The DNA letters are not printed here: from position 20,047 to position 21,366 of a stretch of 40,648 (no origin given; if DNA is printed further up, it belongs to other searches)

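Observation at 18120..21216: MtrA-like decahaem and MtrB-like barrel pair without an MtrC/OmcA-type surface cytochrome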

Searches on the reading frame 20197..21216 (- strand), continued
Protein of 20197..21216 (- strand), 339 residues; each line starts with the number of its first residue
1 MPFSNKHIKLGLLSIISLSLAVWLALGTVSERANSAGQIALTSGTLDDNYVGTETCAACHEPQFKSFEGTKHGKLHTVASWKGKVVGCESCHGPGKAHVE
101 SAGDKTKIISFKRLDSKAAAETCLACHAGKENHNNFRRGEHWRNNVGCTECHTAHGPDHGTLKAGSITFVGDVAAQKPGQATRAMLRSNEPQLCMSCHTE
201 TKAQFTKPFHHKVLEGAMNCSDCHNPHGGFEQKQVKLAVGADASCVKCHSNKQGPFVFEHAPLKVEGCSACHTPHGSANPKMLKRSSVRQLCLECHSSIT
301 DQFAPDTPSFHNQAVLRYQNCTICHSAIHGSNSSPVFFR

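Call 43: search_protein_families(library=ncbifam, proteins=[L079:2082-4349:+, L082:11276-13252:+, L081:25-2034:+, L070:11028-13037:+, L015:13370-15259:+, L054:14984-16960:+], max_evalue=0.01)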
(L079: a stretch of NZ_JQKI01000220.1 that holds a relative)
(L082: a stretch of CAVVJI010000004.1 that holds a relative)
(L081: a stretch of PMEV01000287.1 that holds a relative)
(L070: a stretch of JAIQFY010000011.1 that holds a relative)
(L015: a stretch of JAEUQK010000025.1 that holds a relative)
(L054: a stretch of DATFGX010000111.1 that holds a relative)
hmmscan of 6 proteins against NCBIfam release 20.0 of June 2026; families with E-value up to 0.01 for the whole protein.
L079:2082-4349:+ (755 aa): 1 family
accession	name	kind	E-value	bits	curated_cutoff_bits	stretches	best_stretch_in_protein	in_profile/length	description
NF041027.1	GSU2204_Se_pt_1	equivalog_domain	0.0036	16.1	350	0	547-622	497-574/580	GSU2204 family CXXCH-containing (seleno)protein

L082:11276-13252:+ (658 aa): 1 family
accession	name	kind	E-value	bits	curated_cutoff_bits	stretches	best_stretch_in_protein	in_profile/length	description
NF041027.1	GSU2204_Se_pt_1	equivalog_domain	1.9e-06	27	350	1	440-522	491-575/580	GSU2204 family CXXCH-containing (seleno)protein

L081:25-2034:+ (669 aa): 4 families
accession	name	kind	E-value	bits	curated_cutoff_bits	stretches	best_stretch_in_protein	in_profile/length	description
TIGR03507.1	decahem_SO1788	subfamily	1.4e-161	539.3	209.3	1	52-667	3-672/672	OmcA/MtrC family decaheme c-type cytochrome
TIGR01904.2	GSu_C4xC__C2xCH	domain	0.0004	20.1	27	1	278-316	19-60/73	CxxxxCH/CxxCH domain c-type cytochrome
TIGR01905.1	paired_CXXCH_1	subfamily_domain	0.0022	17.9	25.2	0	277-315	3-39/41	doubled CXXCH domain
TIGR04257.1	nanowire_3heme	domain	0.0084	16.2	40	0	624-663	24-66/75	c(7)-type cytochrome triheme domain-containing protein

L070:11028-13037:+ (669 aa): 1 family
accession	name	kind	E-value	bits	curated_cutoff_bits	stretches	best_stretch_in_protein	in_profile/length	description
NF041027.1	GSU2204_Se_pt_1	equivalog_domain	0.00049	19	350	1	477-553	500-573/580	GSU2204 family CXXCH-containing (seleno)protein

L015:13370-15259:+ (629 aa): 8 families
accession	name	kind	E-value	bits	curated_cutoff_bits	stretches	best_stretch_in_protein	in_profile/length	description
TIGR01583.1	formate-DH-gamm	equivalog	6.9e-17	62.1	115.85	1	397-609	2-202/204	formate dehydrogenase subunit gamma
TIGR03508.1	decahem_SO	subfamily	1.5e-10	41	192.2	1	154-337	85-228/258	DmsE family decaheme c-type cytochrome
NF007924.0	PRK10639.1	equivalog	1.3e-09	38.1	341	1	392-615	2-209/211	formate dehydrogenase cytochrome b556 subunit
NF007558.0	PRK10179.1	equivalog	3.5e-09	36.6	339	1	395-617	5-213/217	formate dehydrogenase-N subunit gamma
TIGR04257.1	nanowire_3heme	domain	4.7e-08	33.1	40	1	167-207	25-60/75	c(7)-type cytochrome triheme domain-containing protein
NF008659.0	PRK11659.1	equivalog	2.5e-07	30.5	184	0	94-181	44-121/188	cytochrome c nitrite reductase pentaheme subunit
TIGR02125.1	CytB-hydogenase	equivalog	2.6e-07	30.4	121.5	1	404-534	7-139/212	Ni/Fe-hydrogenase, b-type cytochrome subunit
TIGR03146.1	cyt_nit_nrfB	equivalog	0.0055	17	166.6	0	171-207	110-143/145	cytochrome c nitrite reductase pentaheme subunit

L054:14984-16960:+ (658 aa): 8 families
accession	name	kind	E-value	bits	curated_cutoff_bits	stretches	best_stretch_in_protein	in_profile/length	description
TIGR01583.1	formate-DH-gamm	equivalog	4.5e-18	66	115.85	1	410-620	2-200/204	formate dehydrogenase subunit gamma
NF007558.0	PRK10179.1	equivalog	1.9e-12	47.3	339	1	408-619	5-202/217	formate dehydrogenase-N subunit gamma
TIGR03508.1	decahem_SO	subfamily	1.9e-11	43.9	192.2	1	35-242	68-248/258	DmsE family decaheme c-type cytochrome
NF007924.0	PRK10639.1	equivalog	3.9e-09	36.6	341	1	408-621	5-202/211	formate dehydrogenase cytochrome b556 subunit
TIGR04257.1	nanowire_3heme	domain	7.5e-07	29.2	40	0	178-220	24-65/75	c(7)-type cytochrome triheme domain-containing protein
NF008659.0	PRK11659.1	equivalog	3.4e-05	23.6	184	1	77-117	47-86/188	cytochrome c nitrite reductase pentaheme subunit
TIGR03146.1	cyt_nit_nrfB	equivalog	0.00077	19.8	166.6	1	76-116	11-50/145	cytochrome c nitrite reductase pentaheme subunit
TIGR02125.1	CytB-hydogenase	equivalog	0.00088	18.8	121.5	1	416-584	6-177/212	Ni/Fe-hydrogenase, b-type cytochrome subunit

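Call 69: find_homologous_proteins(query=window:20197-21216:-, max_evalue=0.001)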
Query window:20197-21216:- (339 aa): 6822 proteins with E <= 0.001 among 8000 candidates; the best 120 are listed.
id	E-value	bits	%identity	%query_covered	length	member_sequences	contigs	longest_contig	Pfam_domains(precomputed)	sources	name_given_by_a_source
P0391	1.1e-200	684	85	100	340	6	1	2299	PF09699.16,PF14537.12,PF13435.12,PF22678.2,PF03264.20,PF14522.12,PF22113.2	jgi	jgi:predicted CXXCH cytochrome family protein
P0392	7.7e-200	681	85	100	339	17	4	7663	PF09699.16,PF14537.12,PF13435.12,PF22678.2,PF03264.20,PF02085.22,PF14522.12,PF22113.2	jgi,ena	-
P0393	2.0e-196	670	84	100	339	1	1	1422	PF09699.16,PF14537.12,PF13435.12,PF22678.2,PF03264.20,PF14522.12,PF22113.2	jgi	-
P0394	2.7e-194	663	83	100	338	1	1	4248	PF09699.16,PF14537.12,PF13435.12,PF22678.2,PF03264.20,PF02085.22,PF14522.12,PF22113.2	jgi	jgi:predicted CXXCH cytochrome family protein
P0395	5.2e-193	659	81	100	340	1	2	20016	PF09699.16,PF14537.12,PF13435.12,PF22678.2,PF03264.20,PF14522.12,PF22113.2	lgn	-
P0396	6.6e-192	655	81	100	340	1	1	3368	PF09699.16,PF14537.12,PF13435.12,PF22678.2,PF03264.20,PF14522.12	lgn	-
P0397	1.6e-191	654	81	100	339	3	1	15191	PF09699.16,PF14537.12,PF13435.12,PF22678.2,PF03264.20,PF14522.12,PF22113.2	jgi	jgi:predicted CXXCH cytochrome family protein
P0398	3.1e-191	653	80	100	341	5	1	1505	PF09699.16,PF14537.12,PF13435.12,PF22678.2,PF03264.20,PF14522.12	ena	-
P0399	4.9e-190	649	82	100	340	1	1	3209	PF09699.16,PF14537.12,PF13435.12,PF22678.2,PF03264.20,PF14522.12,PF22113.2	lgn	-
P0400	1.1e-189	648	81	100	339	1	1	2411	PF09699.16,PF14537.12,PF13435.12,PF22678.2,PF03264.20,PF14522.12,PF22113.2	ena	-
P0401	3.0e-186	637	79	100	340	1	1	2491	PF09699.16,PF14537.12,PF13435.12,PF22678.2,PF03264.20,PF02085.22,PF14522.12,PF22113.2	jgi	jgi:predicted CXXCH cytochrome family protein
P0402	2.7e-185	633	79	100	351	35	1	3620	PF09699.16,PF14537.12,PF13435.12,PF22678.2,PF03264.20,PF02085.22,PF14522.12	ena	-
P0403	6.0e-183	626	77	100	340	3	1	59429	PF09699.16,PF14537.12,PF13435.12,PF22678.2,PF03264.20,PF02085.22,PF14522.12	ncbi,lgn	-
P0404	8.1e-182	622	77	100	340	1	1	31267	PF09699.16,PF14537.12,PF13435.12,PF22678.2,PF03264.20,PF02085.22,PF14522.12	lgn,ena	-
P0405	1.5e-180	618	76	100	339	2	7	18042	PF09699.16,PF14537.12,PF13435.12,PF22678.2,PF03264.20,PF02085.22,PF14522.12,PF22113.2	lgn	-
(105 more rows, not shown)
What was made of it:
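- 20197..21216 (-): MtrA/DmsE-family periplasmic decahaem c-type cytochrome (339 aa, Sec signal, no lipobox). NCBI names homologues 'DmsE family decaheme c-type cytochrome' (call 69).
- NCBI names homologues 'DmsE family' (call 69).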

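Call 78: predict_structure(alignment_id=A3)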
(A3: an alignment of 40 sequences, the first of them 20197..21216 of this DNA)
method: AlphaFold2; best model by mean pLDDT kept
length: 339 residues; sequences in the alignment: 40
mean_pLDDT: 52.5   pTM: 0.38
mean pLDDT of the five models: 52.5, 49.9, 44.2, 42.8, 40.0
residues with pLDDT >= 90: 13; 70-90: 92; 50-70: 35; < 50: 199
segments of 3 or more residues with pLDDT < 50: 34-46, 131-134, 158-339
pLDDT, mean of each block of 10 residues (from residue 1): 73 91 75 44 56 86 83 79 76 88 88 79 70 54 66 58 32 31 31 35 33 36 39 36 34 29 29 35 39 36 32 36 36 38
secondary structure, 60 per line:
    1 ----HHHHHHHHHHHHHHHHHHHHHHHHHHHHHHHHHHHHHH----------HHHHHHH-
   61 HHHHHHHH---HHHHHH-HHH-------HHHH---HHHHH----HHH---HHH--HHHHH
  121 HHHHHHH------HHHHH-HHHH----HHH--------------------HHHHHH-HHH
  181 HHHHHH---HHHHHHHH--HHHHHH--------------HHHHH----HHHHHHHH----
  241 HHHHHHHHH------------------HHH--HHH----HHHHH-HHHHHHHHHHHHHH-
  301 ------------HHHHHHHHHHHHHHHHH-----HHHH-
elements in order: H5-42 H53-59 H61-68 H72-77 H89-92 H96-100 H116-127 H134-138 H140-143 H171-176 H178-186 H190-197 H200-205 H220-224 H229-236 H241-249 H280-284 H286-299 H313-329 H335-338
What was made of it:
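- On MtrA/MtrD/DmsE/MtoA/PioA decahaem cytochromes (TIGR03508): The AF2 model of the cytochrome was poor (pLDDT 52.5, call 78).
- The cytochrome model was too poor to test its fold (pLDDT 52.5, call 78).
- Tried and rejected: The AF2 model of the cytochrome had pLDDT 52.5 (call 78).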
